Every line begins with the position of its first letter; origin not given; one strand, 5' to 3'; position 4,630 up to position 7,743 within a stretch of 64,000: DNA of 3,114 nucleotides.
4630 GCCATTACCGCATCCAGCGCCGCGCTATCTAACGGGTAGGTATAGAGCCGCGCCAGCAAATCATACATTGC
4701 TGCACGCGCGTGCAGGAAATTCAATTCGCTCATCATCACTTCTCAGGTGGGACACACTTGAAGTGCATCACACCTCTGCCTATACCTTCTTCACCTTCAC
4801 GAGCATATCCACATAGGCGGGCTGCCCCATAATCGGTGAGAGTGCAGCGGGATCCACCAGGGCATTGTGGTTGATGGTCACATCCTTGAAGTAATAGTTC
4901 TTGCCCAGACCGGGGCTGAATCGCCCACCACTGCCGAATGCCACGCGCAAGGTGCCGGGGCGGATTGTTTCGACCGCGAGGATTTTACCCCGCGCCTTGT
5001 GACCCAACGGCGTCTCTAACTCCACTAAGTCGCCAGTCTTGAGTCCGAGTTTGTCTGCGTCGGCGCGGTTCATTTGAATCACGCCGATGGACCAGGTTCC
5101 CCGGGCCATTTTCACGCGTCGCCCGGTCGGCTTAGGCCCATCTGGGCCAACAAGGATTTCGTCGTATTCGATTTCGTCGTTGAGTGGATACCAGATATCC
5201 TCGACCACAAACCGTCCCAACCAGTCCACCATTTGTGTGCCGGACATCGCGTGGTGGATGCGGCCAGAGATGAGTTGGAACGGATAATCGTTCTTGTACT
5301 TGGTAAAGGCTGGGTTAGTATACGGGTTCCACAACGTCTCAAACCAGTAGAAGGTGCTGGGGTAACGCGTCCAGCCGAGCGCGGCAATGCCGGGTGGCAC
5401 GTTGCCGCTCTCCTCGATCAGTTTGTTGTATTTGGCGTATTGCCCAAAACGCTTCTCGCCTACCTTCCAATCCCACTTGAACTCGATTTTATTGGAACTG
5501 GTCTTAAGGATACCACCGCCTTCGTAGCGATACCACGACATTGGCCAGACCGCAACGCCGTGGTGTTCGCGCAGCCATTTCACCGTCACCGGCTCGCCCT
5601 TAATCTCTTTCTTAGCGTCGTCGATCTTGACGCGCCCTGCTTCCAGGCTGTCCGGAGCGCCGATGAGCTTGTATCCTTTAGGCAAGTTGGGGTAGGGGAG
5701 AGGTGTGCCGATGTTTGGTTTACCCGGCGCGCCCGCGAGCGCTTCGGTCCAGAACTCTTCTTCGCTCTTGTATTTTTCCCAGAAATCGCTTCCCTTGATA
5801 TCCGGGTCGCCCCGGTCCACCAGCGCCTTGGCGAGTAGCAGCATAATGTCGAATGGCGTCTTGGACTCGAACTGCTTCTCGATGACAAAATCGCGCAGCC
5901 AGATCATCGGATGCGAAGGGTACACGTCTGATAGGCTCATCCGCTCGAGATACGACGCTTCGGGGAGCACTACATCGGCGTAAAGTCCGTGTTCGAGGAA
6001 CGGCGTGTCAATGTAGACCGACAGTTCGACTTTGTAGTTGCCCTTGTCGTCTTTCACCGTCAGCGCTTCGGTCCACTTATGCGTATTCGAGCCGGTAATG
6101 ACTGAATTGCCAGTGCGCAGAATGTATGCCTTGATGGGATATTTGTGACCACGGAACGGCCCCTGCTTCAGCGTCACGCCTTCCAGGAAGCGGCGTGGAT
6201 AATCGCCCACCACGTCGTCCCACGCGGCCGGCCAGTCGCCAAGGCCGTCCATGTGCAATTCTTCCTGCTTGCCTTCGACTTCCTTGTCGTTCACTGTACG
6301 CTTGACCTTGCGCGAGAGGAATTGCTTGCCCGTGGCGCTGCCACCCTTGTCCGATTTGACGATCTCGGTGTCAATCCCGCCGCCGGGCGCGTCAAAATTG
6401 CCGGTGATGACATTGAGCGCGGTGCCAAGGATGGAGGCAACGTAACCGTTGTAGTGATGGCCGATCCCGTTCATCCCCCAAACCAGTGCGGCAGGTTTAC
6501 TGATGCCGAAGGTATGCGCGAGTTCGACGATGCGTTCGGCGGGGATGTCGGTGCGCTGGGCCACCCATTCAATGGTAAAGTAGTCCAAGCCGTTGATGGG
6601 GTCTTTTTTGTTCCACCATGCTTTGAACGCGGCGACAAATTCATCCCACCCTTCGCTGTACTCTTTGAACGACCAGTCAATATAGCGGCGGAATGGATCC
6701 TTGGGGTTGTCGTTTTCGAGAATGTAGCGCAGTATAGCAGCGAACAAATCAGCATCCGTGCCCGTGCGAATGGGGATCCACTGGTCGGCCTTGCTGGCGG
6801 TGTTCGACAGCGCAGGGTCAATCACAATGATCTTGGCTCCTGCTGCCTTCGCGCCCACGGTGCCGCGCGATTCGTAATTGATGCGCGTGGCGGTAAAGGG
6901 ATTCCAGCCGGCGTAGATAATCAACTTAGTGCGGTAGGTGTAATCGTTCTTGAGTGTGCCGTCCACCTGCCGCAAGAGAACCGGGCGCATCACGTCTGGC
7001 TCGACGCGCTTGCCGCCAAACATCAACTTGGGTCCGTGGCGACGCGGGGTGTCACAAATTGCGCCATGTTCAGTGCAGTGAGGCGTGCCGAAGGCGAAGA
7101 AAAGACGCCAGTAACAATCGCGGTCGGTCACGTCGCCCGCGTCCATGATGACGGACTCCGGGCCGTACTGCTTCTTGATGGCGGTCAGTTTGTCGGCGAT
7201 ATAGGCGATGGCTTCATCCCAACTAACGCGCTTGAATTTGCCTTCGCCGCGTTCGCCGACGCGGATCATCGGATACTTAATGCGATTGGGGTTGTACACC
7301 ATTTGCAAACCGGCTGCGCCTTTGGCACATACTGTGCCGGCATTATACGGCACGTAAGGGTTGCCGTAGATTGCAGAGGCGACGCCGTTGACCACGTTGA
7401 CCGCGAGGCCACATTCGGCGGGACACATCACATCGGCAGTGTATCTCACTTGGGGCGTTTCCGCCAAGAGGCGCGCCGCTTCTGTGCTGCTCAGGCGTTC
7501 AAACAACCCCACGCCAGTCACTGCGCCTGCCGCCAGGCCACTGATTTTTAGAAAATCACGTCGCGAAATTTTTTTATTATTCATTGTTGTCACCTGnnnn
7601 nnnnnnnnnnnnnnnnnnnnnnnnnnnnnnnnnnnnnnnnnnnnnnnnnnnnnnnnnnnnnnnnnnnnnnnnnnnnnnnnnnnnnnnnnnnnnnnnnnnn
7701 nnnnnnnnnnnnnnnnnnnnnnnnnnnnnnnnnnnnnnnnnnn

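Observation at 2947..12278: Three-component (binding protein + kinase + NarL regulator) sensor physically coupled to a Tat-exported molybdoenzyme of unknown substrate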

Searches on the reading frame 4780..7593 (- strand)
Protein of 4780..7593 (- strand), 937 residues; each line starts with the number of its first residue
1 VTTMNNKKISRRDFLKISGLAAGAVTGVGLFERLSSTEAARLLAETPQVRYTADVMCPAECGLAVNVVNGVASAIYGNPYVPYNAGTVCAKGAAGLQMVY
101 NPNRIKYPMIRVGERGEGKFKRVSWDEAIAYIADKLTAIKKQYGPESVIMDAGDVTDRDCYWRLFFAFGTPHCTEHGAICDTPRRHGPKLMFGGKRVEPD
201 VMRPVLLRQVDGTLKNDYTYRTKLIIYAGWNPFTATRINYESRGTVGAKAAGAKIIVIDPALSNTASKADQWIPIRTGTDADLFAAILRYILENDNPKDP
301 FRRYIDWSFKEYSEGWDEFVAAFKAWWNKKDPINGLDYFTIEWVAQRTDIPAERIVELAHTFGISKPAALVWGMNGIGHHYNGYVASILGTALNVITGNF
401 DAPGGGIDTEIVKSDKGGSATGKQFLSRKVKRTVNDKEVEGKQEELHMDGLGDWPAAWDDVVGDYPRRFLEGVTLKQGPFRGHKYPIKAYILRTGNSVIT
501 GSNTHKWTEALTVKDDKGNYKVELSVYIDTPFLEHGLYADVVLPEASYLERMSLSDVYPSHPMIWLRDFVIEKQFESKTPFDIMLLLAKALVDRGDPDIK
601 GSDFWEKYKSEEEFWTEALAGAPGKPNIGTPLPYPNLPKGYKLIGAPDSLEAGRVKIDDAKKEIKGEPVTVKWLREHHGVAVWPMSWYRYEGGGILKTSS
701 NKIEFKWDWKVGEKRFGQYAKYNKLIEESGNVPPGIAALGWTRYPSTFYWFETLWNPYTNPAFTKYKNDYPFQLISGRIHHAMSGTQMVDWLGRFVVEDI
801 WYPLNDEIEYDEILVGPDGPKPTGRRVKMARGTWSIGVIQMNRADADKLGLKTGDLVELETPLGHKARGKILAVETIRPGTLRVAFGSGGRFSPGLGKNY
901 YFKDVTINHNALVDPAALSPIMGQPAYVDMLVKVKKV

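Call 3: search_protein_families(library=pfam, proteins=[window:4780-7593:-], max_evalue=0.01)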
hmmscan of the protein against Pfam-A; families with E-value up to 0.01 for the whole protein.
window:4780-7593:- (937 aa): 5 families
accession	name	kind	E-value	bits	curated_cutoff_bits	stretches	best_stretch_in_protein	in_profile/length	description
PF00384.28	Molybdopterin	-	2.5e-30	106.2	24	1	104-589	1-352/353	Molybdopterin oxidoreductase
PF01568.27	Molydop_binding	-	2.1e-11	44.2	26.8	1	837-927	30-106/110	Molydopterin dinucleotide binding domain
PF04879.21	Molybdop_Fe4S4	-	8e-09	35.8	22.7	1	56-101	10-55/55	Molybdopterin oxidoreductase Fe4S4 domain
PF10518.14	TAT_signal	-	6.2e-05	23.2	22.7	1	8-26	1-19/21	TAT (twin-arginine translocation) pathway signal sequence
PF10399.14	UCR_Fe-S_N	-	0.0037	17.1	24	1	1-28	1-28/41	Ubiquitinol-cytochrome C reductase Fe-S subunit TAT signal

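Call 4: search_protein_families(library=ncbifam, proteins=[window:4780-7593:-], max_evalue=0.001)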
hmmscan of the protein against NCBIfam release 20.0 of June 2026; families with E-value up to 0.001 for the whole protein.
window:4780-7593:- (937 aa): 26 families (the best 25 are shown)
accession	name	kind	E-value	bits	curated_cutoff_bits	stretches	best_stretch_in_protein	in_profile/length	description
NF012032.0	PRK15488.1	equivalog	6.1e-74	249.4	694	1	8-591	2-527/759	thiosulfate reductase PhsA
TIGR02166.1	dmsA_ynfE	subfamily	1.7e-58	198.4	777.7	3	9-154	1-154/794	DMSO/selenate family reductase complex A subunit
TIGR01591.1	Fdh-alpha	equivalog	1.9e-50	171.7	666.25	1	56-591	5-478/672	formate dehydrogenase subunit alpha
TIGR03479.1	DMSO_red_II_alp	subfamily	1e-48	166.1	984.75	2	55-294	64-295/913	molybdopterin-dependent oxidoreductase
NF041714.1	arsenate_red_ArrA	equivalog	6e-47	160.3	1600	1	10-595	4-571/848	arsenate respiratory reductase molybdopterin-containing subunit ArrA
NF011566.1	PRK14990.1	exception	5.7e-44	150.3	1600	2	8-405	13-416/814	dimethylsulfoxide reductase subunit A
NF041884.1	selenate_YnfF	exception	2.2e-38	131.7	1650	1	9-406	1-397/798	selenate/tellurate reductase subunit YnfF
NF041885.1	selenate_YnfE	exception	3.6e-37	127.6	1675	2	9-151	3-155/805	selenate/tellurate reductase subunit YnfE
NF041783.2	mnquin_red_QrcB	equivalog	5.1e-33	114.2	440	1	55-155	58-152/695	menaquinone reductase molybdopterin-binding-like subunit QrcB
TIGR01553.1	formate-DH-alph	equivalog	6.6e-28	97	814.2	2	8-137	1-137/1009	formate dehydrogenase-N subunit alpha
NF047855.1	AssmNtatRedNasC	equivalog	9.7e-28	96.8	1100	1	82-591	55-504/708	assimilatory nitrate reductase catalytic subunit NasC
TIGR00509.1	bisC_fam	subfamily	2.9e-24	85.3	1017.55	2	246-591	198-510/772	molybdopterin guanine dinucleotide-containing S/N-oxide reductase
NF042978.1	EthbenzDh_ebdA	equivalog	1.6e-23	82.5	2000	1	78-156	117-194/977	ethylbenzene dehydrogenase subunit alpha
NF011682.0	PRK15102.1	equivalog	6.7e-23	80.7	909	2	8-149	3-149/829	trimethylamine-N-oxide reductase TorA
NF011567.1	PRK14991.1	equivalog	1.1e-22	79.6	1750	2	86-133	138-185/1022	tetrathionate reductase subunit TtrA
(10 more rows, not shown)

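Call 6: search_solved_structures(query=window:4780-7593:-, max_evalue=0.00001)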
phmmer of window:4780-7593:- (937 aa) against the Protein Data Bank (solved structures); distinct sequences matched with E-value up to 0.00001: 52.
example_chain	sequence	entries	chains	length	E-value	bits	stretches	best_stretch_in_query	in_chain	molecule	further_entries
2vpw_A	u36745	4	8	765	2.2e-38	134.9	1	10-406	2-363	THIOSULFATE REDUCTASE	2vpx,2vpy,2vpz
9vap_A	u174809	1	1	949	1.6e-35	125.5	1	9-408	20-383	Formate dehydrogenase molybdopterin-binding subunit FdhA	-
6cz7_A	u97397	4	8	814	2.2e-35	125.1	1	56-595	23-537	ArrA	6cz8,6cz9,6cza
5e7o_A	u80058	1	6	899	1.5e-29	105.7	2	78-148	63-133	DMSO reductase family type II enzyme, molybdopterin subunit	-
4ydd_A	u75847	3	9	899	1.7e-29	105.6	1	78-148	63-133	DMSO reductase family type II enzyme, molybdopterin subunit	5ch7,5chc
7qv7_S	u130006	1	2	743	3.6e-25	91.2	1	55-407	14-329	Hydrogen dependent carbon dioxide reductase subunit FdhF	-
1aa6_A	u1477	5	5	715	6.2e-23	83.8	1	57-409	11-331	FORMATE DEHYDROGENASE H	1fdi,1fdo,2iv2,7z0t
2jim_A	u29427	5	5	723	1.9e-22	82.2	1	57-405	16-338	PERIPLASMIC NITRATE REDUCTASE | PROTEIN (PERIPLASMIC NITRATE REDUCTASE)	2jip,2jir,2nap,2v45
2jio_A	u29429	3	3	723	9.4e-22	79.9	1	57-405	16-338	PERIPLASMIC NITRATE REDUCTASE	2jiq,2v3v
2ivf_A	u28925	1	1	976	9.7e-20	73.2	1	79-164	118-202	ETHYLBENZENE DEHYDROGENASE ALPHA-SUBUNIT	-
1kqf_A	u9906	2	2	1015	1.6e-19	72.5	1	9-298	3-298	FORMATE DEHYDROGENASE, NITRATE-INDUCIBLE, MAJOR SUBUNIT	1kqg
9rjy_A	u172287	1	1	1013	7.3e-19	70.3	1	9-296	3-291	Formate dehydrogenase, alpha subunit, selenocysteine-containing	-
8rqz_C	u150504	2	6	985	1e-18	69.8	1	20-407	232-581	Probable oxidoreductase YjgC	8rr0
9gzq_A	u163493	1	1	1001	1.1e-18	69.8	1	20-407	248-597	Probable oxidoreductase YjgC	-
9rjz_A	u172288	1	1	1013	1.2e-18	69.6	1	9-296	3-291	Formate dehydrogenase, alpha subunit, selenocysteine-containing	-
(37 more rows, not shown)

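Call 8: find_homologous_proteins(query=window:4780-7593:-, max_evalue=1e-20)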
Query window:4780-7593:- (937 aa): 1748 proteins with E <= 1e-20 among 8000 candidates; the best 120 are listed.
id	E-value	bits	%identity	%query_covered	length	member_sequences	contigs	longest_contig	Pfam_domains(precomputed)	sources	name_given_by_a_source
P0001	0.0e+0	2209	100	100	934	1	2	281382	PF00384.28,PF01568.28,PF04879.22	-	-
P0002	0.0e+0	2005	89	100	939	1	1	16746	PF00384.28,PF01568.28,PF04879.22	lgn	-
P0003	0.0e+0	1887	84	100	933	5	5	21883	PF00384.28,PF01568.28,PF04879.22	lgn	-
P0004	0.0e+0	1820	80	100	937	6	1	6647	PF00384.28,PF01568.28,PF04879.22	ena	-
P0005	0.0e+0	1799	80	100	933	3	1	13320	PF00384.28,PF01568.28,PF04879.22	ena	-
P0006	0.0e+0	1789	79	100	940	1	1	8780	PF00384.28,PF01568.28,PF04879.22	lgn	-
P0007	0.0e+0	1754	78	100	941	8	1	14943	PF10518.15,PF00384.28,PF01568.28,PF04879.22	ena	-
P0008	0.0e+0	1750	78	100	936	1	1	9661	PF00384.28,PF01568.28,PF04879.22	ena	-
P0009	0.0e+0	1745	78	100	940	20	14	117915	PF00384.28,PF01568.28,PF04879.22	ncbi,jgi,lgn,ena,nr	ncbi:MAG: dehydrogenase [Candidatus Rokubacteria bacterium RBG_16_73_20]|nr:MAG: dehydrogenase [Cand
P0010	0.0e+0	1733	76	100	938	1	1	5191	PF00384.28,PF01568.28,PF04879.22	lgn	-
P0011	0.0e+0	1725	77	100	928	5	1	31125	PF00384.28,PF01568.28,PF04879.22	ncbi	-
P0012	0.0e+0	1714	76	100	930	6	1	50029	PF00384.28,PF01568.28,PF04879.22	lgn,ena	-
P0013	0.0e+0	1709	76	100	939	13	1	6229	PF00384.28,PF01568.28,PF04879.22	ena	-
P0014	0.0e+0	1688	75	100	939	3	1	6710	PF00384.28,PF01568.28,PF04879.22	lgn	-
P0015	0.0e+0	1682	76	100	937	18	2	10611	PF00384.28,PF01568.28,PF04879.22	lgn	-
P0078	0.0e+0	1392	64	100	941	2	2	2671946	PF00384.28,PF01568.28,PF04879.22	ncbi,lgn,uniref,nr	ncbi:molybdopterin-containing oxidoreductase family protein [Neomoorella humiferrea]|uniref:Dimethyl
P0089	0.0e+0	1357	62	99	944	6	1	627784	PF00384.28,PF01568.28,PF04879.22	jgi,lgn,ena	-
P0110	0.0e+0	1345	62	100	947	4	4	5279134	PF10518.15,PF00384.28,PF01568.28,PF04879.22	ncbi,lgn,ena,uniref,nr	ncbi:molybdopterin oxidoreductase [Desulfitobacterium hafniense DCB-2]|uniref:Molybdopterin oxidored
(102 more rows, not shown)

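Call 9: find_related_loci(query=window:4780-7593:-, collection=genome_contigs, flank=10000)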
Query window:4780-7593:- (937 aa) in genome_contigs; peptide patterns used: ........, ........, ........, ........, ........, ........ (x = any residue, [..] = any of these).
77 stretches matched a pattern; 35 encode a relative of the query (tblastn E <= 1e-3); 33 distinct loci.
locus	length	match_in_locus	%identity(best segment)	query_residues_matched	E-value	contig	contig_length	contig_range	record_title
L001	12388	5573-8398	74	4-937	0e+0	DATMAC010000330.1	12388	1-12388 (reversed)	MAG TPA_asm: Thermoflexus sp. isolate SMAG_U13315 k141_499106, whole genome shotgun sequence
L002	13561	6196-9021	73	4-937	0e+0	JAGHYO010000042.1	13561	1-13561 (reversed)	MAG: Thermoflexus sp. isolate 629H.11 NODE_758_length_13561_cov_19.818673, whole genome shotgun sequence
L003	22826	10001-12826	72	4-937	0e+0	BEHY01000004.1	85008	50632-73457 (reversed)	Candidatus Thermoflexus japonica DNA, contig: NODE_119_4, isolate: HRbin22, whole genome shotgun sequence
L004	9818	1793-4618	72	4-937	0e+0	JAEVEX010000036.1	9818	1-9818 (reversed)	MAG: Candidatus Thermoflexus tengchongensis isolate QQ.bin.20 NODE_7717_length_9818_cov_10.2321, whole genome shotgun se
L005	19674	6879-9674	71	9-936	0e+0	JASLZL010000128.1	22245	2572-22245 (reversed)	MAG: Rhodospirillales bacterium isolate ETNP2_MAG_7 c_000002315067, whole genome shotgun sequence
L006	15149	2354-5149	71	9-936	0e+0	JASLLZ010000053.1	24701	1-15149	MAG: Rhodospirillales bacterium isolate Arabian10_MAG_36 NODE_53_length_24701_cov_15.887874, whole genome shotgun sequen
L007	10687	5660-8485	78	2-937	0e+0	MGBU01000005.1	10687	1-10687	MAG: Candidatus Rokubacteria bacterium GWA2_73_35 gwa2_scaffold_10358, whole genome shotgun sequence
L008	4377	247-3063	64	9-937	0e+0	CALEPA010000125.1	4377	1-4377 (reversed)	MAG TPA_asm: uncultured Candidatus Marinimicrobia bacterium isolate DRR093005_bin.25_CONCOCT_v1.1_MAG genome assembly, c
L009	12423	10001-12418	73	4-801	0e+0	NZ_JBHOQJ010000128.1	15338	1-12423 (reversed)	MAG: Thermoflexus sp. isolate C0_11 k141_47640, whole genome shotgun sequence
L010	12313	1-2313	75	171-937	0e+0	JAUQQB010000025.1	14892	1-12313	MAG: Chloroflexota bacterium isolate JZ-3.bins.34.201901 NODE_3541_length_14892_cov_3.243481, whole genome shotgun seque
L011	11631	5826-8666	62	8-937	0e+0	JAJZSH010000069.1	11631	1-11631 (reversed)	MAG: Deltaproteobacteria bacterium isolate SKS3.bin27 NODE_9150_length_11631_cov_2.116394, whole genome shotgun sequence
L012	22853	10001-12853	62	4-937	0e+0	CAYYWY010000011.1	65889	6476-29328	MAG TPA_asm: uncultured Nitrospiraceae bacterium isolate SRP290908_co1_101 genome assembly, contig: NODE_409_length_6588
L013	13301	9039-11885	62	6-937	0e+0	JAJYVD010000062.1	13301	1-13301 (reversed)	MAG: Nitrospirae bacterium isolate FK1.bin72 NODE_4915_length_13301_cov_15.669804, whole genome shotgun sequence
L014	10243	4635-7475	62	8-937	0e+0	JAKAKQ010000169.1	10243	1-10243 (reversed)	MAG: Nitrospirae bacterium isolate WY4.bin7 NODE_8390_length_10243_cov_1.800316, whole genome shotgun sequence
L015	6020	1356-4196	62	8-937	0e+0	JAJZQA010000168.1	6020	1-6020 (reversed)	MAG: Deltaproteobacteria bacterium isolate SKS1.bin30 NODE_23208_length_6020_cov_1.934499, whole genome shotgun sequence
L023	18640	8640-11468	61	6-931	0e+0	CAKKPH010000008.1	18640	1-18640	Thermodesulfovibrionales bacterium isolate Hainich-H32-bin144-1 genome assembly, contig: H32-bin144_1_Hain_PNK108_H32_02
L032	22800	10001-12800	46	17-936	2e-162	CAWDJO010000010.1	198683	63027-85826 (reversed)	MAG: uncultured delta proteobacterium isolate MFD00709.bin.2.147 genome assembly, contig: contig_13334, whole genome sho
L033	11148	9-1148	53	567-937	5e-121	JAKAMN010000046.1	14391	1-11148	MAG: Deltaproteobacteria bacterium isolate WY5.bin26 NODE_6997_length_14391_cov_5.011988, whole genome shotgun sequence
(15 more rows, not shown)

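Call 12: list_cluster_members(proteins=[P0110, P0078, P0009])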
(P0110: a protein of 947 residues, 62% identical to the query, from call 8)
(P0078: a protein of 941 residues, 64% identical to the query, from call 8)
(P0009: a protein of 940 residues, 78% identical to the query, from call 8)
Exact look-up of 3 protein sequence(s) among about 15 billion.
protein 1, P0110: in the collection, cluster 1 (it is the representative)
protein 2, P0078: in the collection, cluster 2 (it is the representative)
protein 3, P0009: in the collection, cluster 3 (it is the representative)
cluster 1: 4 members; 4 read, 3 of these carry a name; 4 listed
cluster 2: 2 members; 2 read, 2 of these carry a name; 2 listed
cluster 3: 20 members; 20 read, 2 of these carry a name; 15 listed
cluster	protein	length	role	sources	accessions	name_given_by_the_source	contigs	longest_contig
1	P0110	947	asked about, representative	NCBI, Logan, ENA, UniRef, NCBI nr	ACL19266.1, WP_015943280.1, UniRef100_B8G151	molybdopterin oxidoreductase [Desulfitobacterium hafniense DCB-2] | Molybdopterin oxidoreductase n=1 Tax=Desulfitobacterium hafniense (strain DSM 10664 / ... | molybdopterin-dependent oxidoreductase [Desulfitobacterium hafniense]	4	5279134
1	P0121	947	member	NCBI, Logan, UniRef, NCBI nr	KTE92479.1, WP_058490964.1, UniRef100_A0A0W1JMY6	dehydrogenase [Desulfitobacterium hafniense] | Dehydrogenase n=1 Tax=Desulfitobacterium hafniense TaxID=49338 RepID=A0A0W1JMY6_DESHA | molybdopterin-dependent oxidoreductase [Desulfitobacterium hafniense]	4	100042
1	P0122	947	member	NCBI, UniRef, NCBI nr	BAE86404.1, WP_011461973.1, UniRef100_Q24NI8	molybdopterin-containing oxidoreductase family protein [Desulfitobacterium hafniense] | Putative anaerobic dehydrogenase n=1 Tax=Desulfitobacterium hafniense (strain Y51) ... | molybdopterin-dependent oxidoreductase [Desulfitobacterium hafniense]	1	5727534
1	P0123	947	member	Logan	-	-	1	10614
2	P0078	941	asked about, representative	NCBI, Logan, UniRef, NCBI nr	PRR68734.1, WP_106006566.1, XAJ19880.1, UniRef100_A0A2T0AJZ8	molybdopterin-containing oxidoreductase family protein [Neomoorella humiferrea] | Dimethyl sulfoxide reductase DmsA n=1 Tax=Neomoorella humiferrea TaxID=676965 ... | molybdopterin-dependent oxidoreductase [Moorella humiferrea]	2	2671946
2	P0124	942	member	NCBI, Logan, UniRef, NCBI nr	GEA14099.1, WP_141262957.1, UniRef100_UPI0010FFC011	dehydrogenase [Moorella sp. E308F] | molybdopterin-containing oxidoreductase family protein n=1 Tax=Moorella sp. E308F ... | molybdopterin-dependent oxidoreductase [Moorella sp. E308F]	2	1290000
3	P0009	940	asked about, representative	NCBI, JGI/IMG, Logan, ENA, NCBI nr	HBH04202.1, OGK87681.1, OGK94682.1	MAG: dehydrogenase [Candidatus Rokubacteria bacterium RBG_16_73_20] | MAG: dehydrogenase [Candidatus Rokubacteria bacterium GWA2_73_35]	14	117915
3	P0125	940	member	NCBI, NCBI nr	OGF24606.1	MAG: dehydrogenase [Candidatus Eisenbacteria bacterium RBG_19FT_COMBO_70_11]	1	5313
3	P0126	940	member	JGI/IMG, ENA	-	-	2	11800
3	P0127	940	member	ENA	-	-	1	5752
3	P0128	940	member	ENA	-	-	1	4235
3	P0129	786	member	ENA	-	-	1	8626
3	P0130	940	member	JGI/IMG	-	-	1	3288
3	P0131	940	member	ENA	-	-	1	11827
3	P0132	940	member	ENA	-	-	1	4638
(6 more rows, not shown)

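Call 16: find_encoding_contigs(protein=P0110, flank=10000, max_places=2)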
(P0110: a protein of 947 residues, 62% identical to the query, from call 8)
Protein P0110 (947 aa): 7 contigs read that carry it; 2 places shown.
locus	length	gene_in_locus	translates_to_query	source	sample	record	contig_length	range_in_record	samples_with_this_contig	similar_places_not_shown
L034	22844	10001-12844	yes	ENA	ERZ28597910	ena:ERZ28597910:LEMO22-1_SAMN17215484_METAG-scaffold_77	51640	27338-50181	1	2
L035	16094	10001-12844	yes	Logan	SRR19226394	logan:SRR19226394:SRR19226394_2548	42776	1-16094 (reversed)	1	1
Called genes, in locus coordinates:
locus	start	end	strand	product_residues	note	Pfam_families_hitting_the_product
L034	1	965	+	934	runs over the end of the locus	PF04879:Molybdop_Fe4S4 (weak), PF00384:Molybdopterin, PF01568:Molydop_binding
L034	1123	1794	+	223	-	PF02613:Nitrate_red_del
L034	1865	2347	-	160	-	PF09719:C_GCAxxG_C_C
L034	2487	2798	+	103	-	PF12840:HTH_20 (weak), PF01022:HTH_5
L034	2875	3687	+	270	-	PF01135:PCMT (weak), PF01209:Ubie_methyltran, PF06325:PrmA, PF13489:Methyltransf_23, PF13847:Methyltransf_31, PF08241:Methyltransf_11, PF08242:Methyltransf_12, PF13649:Methyltransf_25, +1 more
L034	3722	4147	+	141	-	PF18423:zf_CopZ, PF04324:Fer2_BFD (weak)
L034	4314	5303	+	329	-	PF12974:Phosphonate-bd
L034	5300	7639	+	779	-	PF00672:HAMP, PF13426:PAS_9, PF13185:GAF_2, PF01590:GAF (weak), PF13492:GAF_3 (weak), PF07730:HisKA_3, PF02518:HATPase_c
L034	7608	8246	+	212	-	PF00072:Response_reg, PF08281:Sigma70_r4_2 (weak), PF00196:GerE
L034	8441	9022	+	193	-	PF12838:Fer4_7 (weak), PF13247:Fer4_11, PF13237:Fer4_10, PF13187:Fer4_9 (weak), PF25160:LdpA_Fe-S-bd (weak), PF00037:Fer4, PF12797:Fer4_2 (weak), PF12837:Fer4_6 (weak), +2 more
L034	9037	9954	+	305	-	PF03916:NrfD, PF14589:NrfD_2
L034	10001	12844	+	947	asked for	PF10518:TAT_signal (weak), PF04879:Molybdop_Fe4S4, PF00384:Molybdopterin, PF01568:Molydop_binding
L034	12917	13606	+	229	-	PF02613:Nitrate_red_del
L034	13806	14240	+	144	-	PF01451:LMWPc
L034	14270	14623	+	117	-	PF01022:HTH_5, PF12840:HTH_20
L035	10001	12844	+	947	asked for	PF10518:TAT_signal (weak), PF04879:Molybdop_Fe4S4, PF00384:Molybdopterin, PF01568:Molydop_binding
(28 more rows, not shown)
